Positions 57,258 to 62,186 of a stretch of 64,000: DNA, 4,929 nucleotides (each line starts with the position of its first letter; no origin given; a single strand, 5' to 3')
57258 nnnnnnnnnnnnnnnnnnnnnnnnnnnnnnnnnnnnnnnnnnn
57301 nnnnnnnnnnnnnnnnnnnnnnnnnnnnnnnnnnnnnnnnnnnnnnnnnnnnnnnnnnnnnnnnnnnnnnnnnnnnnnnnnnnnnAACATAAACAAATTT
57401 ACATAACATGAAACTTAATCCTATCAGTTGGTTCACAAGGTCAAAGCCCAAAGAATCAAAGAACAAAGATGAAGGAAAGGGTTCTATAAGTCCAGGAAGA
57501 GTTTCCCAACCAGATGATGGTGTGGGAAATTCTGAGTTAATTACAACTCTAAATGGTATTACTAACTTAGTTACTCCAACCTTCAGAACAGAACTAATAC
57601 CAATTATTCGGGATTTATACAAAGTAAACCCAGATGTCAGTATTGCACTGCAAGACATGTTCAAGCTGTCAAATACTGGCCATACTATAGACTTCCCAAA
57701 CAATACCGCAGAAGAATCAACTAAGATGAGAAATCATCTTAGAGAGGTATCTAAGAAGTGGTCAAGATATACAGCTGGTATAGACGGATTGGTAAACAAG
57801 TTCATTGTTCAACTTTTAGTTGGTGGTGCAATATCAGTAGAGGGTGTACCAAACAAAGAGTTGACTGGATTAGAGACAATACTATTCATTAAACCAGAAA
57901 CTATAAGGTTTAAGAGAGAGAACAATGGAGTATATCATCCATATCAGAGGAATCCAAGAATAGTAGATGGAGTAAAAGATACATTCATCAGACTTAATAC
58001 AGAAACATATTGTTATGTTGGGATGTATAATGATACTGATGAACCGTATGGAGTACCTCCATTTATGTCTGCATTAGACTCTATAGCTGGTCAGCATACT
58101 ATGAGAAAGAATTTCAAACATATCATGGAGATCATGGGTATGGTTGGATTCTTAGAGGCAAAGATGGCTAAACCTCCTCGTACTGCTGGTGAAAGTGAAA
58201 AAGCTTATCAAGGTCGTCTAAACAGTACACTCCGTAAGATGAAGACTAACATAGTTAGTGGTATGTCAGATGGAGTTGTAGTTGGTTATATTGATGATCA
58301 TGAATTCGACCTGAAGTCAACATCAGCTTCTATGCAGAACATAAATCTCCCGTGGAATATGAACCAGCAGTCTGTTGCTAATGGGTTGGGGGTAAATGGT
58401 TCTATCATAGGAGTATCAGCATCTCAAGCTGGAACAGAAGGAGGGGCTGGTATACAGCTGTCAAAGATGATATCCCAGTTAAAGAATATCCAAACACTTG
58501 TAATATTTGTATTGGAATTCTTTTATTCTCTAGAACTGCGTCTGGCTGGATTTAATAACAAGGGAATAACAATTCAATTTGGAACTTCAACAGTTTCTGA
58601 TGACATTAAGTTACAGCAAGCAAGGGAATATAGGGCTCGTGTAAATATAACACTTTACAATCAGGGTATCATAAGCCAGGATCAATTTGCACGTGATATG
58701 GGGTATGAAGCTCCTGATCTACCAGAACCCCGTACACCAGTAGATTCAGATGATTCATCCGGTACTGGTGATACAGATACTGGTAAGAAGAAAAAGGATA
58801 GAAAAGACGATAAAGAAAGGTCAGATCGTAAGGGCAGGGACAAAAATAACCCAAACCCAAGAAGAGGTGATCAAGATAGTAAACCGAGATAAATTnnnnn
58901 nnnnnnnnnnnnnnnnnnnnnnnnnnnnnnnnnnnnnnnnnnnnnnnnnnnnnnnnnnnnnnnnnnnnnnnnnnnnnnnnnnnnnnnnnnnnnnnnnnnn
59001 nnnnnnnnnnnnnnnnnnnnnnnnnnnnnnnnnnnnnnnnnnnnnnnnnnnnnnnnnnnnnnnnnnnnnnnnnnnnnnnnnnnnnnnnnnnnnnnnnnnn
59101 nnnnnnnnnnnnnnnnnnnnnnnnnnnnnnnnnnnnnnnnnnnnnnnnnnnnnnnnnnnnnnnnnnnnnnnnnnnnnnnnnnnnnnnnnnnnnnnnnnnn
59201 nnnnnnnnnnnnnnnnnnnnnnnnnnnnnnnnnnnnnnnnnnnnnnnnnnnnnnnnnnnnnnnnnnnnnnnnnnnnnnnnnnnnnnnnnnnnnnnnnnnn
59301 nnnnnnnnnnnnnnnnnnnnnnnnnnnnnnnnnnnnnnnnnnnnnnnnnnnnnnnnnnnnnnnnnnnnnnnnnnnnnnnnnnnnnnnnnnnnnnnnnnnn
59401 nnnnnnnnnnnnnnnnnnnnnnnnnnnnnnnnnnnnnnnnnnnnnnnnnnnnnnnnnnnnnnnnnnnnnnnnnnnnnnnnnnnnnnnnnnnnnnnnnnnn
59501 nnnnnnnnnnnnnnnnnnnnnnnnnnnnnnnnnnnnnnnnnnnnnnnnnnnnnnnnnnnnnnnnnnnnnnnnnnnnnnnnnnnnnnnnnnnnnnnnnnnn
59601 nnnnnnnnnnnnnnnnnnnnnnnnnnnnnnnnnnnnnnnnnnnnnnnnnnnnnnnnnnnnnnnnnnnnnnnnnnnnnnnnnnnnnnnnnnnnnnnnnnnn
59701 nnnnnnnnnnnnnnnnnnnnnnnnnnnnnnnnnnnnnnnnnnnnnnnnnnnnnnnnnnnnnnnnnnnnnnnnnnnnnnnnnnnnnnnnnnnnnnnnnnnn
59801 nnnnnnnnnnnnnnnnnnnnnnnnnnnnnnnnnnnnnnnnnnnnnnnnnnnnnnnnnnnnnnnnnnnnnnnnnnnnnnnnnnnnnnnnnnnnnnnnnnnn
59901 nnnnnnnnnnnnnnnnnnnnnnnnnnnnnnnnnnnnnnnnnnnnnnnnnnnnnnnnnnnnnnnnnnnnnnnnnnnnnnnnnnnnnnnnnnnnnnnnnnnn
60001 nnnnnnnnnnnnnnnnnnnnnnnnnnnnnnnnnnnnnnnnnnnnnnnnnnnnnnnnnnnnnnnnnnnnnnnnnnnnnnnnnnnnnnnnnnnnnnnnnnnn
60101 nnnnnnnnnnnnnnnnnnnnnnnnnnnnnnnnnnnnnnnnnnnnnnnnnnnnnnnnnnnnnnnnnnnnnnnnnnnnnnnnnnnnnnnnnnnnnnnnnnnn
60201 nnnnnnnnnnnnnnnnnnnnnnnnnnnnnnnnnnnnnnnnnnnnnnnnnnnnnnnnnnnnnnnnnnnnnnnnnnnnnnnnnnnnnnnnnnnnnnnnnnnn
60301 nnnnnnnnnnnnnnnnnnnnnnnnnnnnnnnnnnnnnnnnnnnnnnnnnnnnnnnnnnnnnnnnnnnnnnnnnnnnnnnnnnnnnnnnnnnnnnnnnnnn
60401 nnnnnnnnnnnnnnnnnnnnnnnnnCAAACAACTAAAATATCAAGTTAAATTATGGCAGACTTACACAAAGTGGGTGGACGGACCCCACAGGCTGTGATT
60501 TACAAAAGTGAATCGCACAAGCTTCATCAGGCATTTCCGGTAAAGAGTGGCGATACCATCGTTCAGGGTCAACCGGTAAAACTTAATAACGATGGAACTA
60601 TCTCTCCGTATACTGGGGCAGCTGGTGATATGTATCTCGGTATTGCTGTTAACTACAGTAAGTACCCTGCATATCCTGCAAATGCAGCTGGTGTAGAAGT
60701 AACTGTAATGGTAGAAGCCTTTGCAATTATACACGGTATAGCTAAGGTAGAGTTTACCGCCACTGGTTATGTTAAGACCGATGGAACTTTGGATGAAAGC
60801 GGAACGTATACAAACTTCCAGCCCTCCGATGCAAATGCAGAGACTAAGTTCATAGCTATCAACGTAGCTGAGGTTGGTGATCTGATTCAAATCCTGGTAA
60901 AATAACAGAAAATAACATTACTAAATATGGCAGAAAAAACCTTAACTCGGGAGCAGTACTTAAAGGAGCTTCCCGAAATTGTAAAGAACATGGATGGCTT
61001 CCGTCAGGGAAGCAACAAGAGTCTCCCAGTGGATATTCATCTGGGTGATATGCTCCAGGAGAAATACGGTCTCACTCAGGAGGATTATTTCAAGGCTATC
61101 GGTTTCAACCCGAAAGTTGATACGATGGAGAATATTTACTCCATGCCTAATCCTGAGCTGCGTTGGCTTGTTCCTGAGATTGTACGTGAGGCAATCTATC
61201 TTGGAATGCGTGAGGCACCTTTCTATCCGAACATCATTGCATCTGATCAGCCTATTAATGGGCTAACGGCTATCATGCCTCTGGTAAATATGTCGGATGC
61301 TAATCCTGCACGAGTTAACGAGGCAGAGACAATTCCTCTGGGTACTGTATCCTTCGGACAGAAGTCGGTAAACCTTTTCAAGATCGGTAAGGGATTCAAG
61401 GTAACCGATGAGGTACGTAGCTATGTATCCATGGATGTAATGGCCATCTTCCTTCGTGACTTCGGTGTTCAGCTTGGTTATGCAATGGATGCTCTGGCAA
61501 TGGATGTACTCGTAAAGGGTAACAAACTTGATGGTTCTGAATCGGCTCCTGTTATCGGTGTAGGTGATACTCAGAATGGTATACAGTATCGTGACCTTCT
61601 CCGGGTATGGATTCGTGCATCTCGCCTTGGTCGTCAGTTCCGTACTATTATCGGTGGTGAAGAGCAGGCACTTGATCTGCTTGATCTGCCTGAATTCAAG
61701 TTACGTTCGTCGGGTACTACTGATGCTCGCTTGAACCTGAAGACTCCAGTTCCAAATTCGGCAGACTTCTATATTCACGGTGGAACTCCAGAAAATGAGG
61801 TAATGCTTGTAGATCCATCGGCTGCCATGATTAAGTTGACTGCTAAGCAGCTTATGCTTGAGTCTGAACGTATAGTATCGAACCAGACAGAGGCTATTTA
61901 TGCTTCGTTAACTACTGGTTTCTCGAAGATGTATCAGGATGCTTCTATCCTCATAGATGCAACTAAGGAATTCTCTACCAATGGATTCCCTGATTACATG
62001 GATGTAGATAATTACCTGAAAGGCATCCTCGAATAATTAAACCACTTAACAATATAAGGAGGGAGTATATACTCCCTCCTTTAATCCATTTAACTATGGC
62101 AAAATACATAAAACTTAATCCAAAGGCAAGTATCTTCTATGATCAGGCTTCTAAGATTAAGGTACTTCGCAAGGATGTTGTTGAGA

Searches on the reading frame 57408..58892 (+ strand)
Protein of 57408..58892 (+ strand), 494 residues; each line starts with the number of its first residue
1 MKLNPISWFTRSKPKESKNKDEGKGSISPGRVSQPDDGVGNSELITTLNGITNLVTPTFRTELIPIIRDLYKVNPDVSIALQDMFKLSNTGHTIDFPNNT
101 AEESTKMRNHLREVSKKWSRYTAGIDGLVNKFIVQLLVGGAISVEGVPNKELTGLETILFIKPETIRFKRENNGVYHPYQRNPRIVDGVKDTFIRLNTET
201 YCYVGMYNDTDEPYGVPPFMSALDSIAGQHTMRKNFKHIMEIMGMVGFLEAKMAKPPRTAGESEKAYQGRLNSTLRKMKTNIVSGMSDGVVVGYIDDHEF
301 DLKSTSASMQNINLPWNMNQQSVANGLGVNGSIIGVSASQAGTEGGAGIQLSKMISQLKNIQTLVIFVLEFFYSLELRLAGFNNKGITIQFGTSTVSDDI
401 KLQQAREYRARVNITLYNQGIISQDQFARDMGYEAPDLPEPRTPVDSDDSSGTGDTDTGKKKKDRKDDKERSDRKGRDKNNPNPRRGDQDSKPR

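Call 13: search_protein_families(library=phrogs, proteins=[window:57408-58892:+])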
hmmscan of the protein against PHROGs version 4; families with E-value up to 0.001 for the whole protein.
window:57408-58892:+ (494 aa): 2 families
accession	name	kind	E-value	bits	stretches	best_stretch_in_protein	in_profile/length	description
phrog_3753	-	head and packaging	2.9e-68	231.9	1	28-477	22-457/503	portal protein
phrog_2739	-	head and packaging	0.00072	19.3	0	189-434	216-449/501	portal protein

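Call 41: search_dna_similar(query=window:57408-58892:+, collection=phages, mode=protein, max_rows=25)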
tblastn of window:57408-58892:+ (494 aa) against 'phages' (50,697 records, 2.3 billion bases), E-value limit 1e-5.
Records with a match: 6; places in all: 6; records where one place covers at least 80% of the query: 2.
Best place of each record, by identity: 95-99% 1; 90-95% 1; <60% 4.
By first word of the organism name: Brevibacillus 3; Phage 1; Bacteriophage 1; Bacillus 1.
By host as written in the record: Brevibacillus laterosporus 3; bacteria 1; - 1; Bacillus cereus 1.
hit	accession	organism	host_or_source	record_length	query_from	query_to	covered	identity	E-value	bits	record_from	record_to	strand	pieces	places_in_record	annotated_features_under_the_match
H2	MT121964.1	Phage DP SC_6_H4_2017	bacteria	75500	1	494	100%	98.2%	0e+0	917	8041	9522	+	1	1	none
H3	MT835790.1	Bacteriophage sp.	human fecal samples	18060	1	494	100%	92.3%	0e+0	885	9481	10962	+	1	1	record has no annotation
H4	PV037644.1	Bacillus phage vB_BcM_CUBc25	Bacillus cereus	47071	62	444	78%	22.3%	9e-9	64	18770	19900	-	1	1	minor head protein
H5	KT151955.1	Brevibacillus phage Jenst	Brevibacillus laterosporus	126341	53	365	63%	22.3%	1e-8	64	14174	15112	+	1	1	hypothetical protein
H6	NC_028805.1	Brevibacillus phage Jenst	Brevibacillus laterosporus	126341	53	365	63%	22.3%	1e-8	64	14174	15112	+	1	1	portal protein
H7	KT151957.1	Brevibacillus phage SecTim467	Brevibacillus laterosporus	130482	53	365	63%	22.3%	1e-8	64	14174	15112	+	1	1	hypothetical protein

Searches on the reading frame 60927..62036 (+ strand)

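Call 13: search_protein_families(library=phrogs, proteins=[window:60927-62036:+])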
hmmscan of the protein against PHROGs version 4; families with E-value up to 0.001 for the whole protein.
window:60927-62036:+ (369 aa): 3 families
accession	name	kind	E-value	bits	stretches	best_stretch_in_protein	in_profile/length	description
phrog_3922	-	head and packaging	1.2e-35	124.4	1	77-346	80-360/362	major head protein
phrog_544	-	head and packaging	0.00051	20.5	0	126-163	59-96/282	major head protein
phrog_1650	-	head and packaging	0.00051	20.4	1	123-257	69-206/300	major head protein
